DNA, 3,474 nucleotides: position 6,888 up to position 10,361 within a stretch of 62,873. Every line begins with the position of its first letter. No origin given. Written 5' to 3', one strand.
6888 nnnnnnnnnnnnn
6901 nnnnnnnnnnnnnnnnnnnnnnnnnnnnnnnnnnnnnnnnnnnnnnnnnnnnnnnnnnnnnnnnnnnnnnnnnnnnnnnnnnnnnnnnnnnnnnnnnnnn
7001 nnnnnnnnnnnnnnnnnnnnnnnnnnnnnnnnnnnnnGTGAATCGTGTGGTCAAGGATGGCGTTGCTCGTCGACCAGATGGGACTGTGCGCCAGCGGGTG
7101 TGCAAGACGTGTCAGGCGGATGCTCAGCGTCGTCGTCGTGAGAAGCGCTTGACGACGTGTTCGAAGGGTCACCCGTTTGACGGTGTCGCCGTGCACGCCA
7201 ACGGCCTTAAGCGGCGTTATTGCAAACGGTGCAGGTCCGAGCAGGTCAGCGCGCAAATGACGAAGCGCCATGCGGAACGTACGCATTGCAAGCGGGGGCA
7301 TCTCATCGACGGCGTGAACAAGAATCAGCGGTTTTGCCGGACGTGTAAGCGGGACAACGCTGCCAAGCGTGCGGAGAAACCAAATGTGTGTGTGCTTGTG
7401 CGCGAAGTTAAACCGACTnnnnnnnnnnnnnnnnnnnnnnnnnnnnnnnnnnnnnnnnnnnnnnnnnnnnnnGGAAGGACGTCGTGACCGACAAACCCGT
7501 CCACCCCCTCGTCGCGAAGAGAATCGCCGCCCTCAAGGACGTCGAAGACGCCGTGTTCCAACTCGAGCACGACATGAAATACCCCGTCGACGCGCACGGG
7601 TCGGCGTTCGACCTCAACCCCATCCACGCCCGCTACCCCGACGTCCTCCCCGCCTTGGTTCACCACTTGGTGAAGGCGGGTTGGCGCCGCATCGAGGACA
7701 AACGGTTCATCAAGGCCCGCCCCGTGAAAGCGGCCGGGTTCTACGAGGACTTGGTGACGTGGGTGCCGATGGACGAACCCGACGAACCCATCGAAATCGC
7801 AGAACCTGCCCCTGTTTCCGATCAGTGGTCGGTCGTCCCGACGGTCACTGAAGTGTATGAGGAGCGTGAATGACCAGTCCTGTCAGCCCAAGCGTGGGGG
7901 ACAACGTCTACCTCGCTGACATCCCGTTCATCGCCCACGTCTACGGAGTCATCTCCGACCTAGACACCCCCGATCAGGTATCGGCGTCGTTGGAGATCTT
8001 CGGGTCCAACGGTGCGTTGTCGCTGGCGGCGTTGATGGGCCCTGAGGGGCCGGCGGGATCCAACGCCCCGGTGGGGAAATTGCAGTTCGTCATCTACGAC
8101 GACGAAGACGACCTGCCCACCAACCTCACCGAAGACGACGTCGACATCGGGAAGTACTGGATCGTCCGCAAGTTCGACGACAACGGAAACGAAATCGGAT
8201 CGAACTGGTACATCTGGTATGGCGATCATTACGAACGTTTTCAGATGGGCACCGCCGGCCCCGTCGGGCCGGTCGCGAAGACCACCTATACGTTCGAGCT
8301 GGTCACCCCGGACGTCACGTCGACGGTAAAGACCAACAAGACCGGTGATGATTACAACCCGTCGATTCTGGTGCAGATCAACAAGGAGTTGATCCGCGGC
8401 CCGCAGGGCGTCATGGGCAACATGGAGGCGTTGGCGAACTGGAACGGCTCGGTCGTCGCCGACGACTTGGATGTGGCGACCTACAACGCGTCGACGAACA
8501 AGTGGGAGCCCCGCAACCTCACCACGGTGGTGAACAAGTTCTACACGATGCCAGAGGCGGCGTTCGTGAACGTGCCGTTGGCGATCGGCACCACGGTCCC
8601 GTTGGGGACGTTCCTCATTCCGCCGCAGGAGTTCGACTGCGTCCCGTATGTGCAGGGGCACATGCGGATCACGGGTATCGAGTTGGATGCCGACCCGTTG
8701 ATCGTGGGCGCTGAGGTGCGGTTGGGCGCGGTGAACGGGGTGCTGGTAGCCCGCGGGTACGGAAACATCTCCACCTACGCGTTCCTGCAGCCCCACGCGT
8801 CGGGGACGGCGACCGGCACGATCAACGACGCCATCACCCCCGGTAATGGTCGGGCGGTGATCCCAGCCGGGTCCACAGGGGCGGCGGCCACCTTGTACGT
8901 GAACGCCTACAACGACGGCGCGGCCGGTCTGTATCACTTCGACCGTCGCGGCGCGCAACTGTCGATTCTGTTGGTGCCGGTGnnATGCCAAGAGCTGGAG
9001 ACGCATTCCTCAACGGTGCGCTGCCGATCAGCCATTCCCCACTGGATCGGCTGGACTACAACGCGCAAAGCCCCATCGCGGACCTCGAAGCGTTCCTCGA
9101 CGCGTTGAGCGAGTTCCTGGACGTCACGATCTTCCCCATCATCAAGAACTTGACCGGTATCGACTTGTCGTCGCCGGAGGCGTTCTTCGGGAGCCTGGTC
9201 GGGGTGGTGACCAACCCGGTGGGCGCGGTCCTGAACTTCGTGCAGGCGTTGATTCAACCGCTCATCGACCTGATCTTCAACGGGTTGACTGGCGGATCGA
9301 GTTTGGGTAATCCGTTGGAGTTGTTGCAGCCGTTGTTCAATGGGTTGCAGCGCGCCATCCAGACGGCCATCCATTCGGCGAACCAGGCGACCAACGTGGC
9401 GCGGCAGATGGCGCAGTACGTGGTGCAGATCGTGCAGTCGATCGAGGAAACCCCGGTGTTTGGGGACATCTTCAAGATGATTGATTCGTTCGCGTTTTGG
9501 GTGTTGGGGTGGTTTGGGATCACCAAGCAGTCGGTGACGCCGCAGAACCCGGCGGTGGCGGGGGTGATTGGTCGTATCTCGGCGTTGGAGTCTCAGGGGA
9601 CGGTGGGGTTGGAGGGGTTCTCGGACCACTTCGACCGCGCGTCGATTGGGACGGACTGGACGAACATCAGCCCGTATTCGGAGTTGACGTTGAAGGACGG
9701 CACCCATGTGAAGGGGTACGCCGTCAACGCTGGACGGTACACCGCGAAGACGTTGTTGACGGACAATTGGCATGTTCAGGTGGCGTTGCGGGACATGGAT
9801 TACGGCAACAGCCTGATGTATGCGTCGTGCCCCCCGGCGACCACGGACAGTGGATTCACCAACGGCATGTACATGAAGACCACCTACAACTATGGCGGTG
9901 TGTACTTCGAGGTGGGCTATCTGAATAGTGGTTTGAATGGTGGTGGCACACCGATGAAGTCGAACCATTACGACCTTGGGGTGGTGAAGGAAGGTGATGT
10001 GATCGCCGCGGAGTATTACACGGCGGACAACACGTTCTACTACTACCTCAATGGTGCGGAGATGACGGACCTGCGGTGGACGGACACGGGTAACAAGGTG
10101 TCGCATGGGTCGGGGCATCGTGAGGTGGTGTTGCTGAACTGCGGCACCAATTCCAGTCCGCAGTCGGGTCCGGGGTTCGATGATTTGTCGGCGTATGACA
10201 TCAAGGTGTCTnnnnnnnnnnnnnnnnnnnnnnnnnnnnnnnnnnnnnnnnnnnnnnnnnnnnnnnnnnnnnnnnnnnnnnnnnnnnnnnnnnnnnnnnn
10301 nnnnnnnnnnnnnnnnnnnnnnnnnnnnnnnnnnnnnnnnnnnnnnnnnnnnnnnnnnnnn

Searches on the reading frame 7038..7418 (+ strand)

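Call 24: search_protein_families(library=pfam, proteins=[window:7038-7418:+], max_evalue=0.01)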
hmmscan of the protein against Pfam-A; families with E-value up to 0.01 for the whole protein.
window:7038-7418:+ (127 aa): 0 families

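Call 25: search_protein_families(library=phrogs, proteins=[window:7038-7418:+], max_evalue=0.001)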
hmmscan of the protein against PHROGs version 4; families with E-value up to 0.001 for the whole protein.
window:7038-7418:+ (127 aa): 2 families
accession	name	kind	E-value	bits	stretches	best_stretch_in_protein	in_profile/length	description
phrog_826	-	DNA, RNA and nucleotide metabolism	1.6e-09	38.7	1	72-114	157-205/281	HNH endonuclease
phrog_1492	-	DNA, RNA and nucleotide metabolism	1.8e-09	38.3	1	75-116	164-212/414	HNH endonuclease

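Call 26: search_protein_families(library=ncbifam, proteins=[window:7038-7418:+], max_evalue=0.01)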
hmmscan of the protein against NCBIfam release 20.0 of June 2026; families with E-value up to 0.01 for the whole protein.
window:7038-7418:+ (127 aa): 1 family
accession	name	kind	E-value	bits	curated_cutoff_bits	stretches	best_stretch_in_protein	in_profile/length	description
NF045510.1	4Cys_prefix_kin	domain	0.0016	18.6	24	0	95-103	14-22/26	4-Cys prefix domain-containing protein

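Call 47: search_protein_families(library=pfam, proteins=[window:7038-7418:+], max_evalue=1)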
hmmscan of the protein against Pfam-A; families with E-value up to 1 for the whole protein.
window:7038-7418:+ (127 aa): 3 families
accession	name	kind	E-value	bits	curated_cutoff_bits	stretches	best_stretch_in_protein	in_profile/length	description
PF24273.1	TRASH_HVO_1752_C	-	0.014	16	27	1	2-28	9-35/47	HVO_1752, C-terminal TRASH domain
PF23454.1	Zn_ribbon_Brz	-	0.16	13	27.9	1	13-47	20-53/58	Transcriptional regulator Brz zinc beta ribbon domain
PF23145.1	Zf_2nd_IFT121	-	0.53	10.5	25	1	97-121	16-40/45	IFT121, second zinc finger domain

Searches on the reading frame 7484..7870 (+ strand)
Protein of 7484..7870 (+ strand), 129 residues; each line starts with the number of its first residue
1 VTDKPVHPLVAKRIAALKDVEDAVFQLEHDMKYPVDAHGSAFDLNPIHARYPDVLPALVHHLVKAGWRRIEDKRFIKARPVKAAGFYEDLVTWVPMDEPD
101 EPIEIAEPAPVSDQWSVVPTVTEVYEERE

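Call 24: search_protein_families(library=pfam, proteins=[window:7484-7870:+], max_evalue=0.01)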
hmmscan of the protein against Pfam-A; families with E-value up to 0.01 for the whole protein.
window:7484-7870:+ (129 aa): 1 family
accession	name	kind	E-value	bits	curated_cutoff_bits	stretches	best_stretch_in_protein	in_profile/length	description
PF10910.14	Phage_gene29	-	5e-10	40.1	29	1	51-113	35-100/124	Phage gene 29 protein family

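Call 25: search_protein_families(library=phrogs, proteins=[window:7484-7870:+], max_evalue=0.001)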
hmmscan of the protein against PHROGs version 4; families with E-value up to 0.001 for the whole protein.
window:7484-7870:+ (129 aa): 2 families
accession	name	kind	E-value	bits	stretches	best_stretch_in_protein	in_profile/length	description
phrog_1697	-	tail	1.4e-18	68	1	10-113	15-112/163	minor tail protein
phrog_8122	-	tail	0.00017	22.6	1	53-106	41-96/139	minor tail protein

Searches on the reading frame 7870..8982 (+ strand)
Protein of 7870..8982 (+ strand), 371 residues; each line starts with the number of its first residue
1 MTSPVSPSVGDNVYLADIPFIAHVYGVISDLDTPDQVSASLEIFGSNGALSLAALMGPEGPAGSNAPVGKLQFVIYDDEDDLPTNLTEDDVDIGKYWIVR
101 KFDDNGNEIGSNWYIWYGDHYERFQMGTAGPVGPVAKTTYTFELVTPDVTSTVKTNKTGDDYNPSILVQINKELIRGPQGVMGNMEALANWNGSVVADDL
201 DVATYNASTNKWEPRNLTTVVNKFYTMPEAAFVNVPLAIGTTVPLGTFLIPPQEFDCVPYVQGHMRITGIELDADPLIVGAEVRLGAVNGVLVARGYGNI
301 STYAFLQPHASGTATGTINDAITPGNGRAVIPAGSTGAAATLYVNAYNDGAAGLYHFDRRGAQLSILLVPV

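Call 24: search_protein_families(library=pfam, proteins=[window:7870-8982:+], max_evalue=0.01)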
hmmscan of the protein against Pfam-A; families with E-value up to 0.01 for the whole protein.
window:7870-8982:+ (371 aa): 0 families

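Call 25: search_protein_families(library=phrogs, proteins=[window:7870-8982:+], max_evalue=0.001)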
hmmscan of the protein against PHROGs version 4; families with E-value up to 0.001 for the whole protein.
window:7870-8982:+ (371 aa): 3 families
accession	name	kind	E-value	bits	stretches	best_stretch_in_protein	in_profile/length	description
phrog_1565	-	tail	1.9e-88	297.6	1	7-371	21-373/375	minor tail protein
phrog_4120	-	tail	1.3e-31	110.9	1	28-371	21-358/360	minor tail protein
phrog_1736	-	tail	5e-31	108.9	1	7-337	4-319/457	minor tail protein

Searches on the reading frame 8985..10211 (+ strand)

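Call 24: search_protein_families(library=pfam, proteins=[window:8985-10211:+], max_evalue=0.01)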
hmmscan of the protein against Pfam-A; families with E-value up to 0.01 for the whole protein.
window:8985-10211:+ (409 aa): 0 families

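Call 25: search_protein_families(library=phrogs, proteins=[window:8985-10211:+], max_evalue=0.001)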
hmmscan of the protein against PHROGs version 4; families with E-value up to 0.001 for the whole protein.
window:8985-10211:+ (409 aa): 3 families
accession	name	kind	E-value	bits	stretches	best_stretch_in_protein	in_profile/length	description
phrog_2689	-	tail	1.1e-12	48.5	1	212-407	412-595/597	minor tail protein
phrog_746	-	tail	3.1e-10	40.1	1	183-383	470-675/852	minor tail protein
phrog_2804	-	head and packaging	7.9e-06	26.6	1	213-405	43-238/239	virion structural protein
